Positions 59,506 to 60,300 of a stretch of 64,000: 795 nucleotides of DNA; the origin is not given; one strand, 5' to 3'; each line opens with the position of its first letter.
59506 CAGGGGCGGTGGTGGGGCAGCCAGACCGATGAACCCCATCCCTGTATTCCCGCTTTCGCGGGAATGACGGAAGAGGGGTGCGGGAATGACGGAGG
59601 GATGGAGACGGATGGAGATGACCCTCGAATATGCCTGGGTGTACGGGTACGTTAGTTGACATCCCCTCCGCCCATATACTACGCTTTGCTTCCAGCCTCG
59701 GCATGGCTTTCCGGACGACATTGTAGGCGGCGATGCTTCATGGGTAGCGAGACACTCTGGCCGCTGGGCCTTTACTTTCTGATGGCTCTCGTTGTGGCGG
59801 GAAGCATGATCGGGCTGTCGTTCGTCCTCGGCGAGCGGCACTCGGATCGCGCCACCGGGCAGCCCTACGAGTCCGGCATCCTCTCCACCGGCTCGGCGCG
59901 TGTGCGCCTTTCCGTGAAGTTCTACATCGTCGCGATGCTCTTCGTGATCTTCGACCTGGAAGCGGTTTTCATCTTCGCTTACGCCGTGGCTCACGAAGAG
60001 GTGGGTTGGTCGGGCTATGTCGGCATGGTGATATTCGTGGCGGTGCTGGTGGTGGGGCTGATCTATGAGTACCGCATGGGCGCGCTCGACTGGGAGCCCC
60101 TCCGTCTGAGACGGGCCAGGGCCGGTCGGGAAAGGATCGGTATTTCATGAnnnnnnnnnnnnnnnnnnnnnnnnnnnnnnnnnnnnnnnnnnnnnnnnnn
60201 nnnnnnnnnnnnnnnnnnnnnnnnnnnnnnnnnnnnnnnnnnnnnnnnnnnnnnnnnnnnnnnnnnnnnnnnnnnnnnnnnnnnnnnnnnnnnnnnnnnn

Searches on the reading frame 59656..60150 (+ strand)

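Call 108: search_protein_families(library=pfam, proteins=[window:59656-60150:+], max_evalue=0.001)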
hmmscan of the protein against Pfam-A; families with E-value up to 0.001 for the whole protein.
window:59656-60150:+ (164 aa): 1 family
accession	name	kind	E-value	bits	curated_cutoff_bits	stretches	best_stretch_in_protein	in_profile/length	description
PF00507.24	Oxidored_q4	-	4.9e-32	110.5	23.3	1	51-146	4-99/99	NADH-ubiquinone/plastoquinone oxidoreductase, chain 3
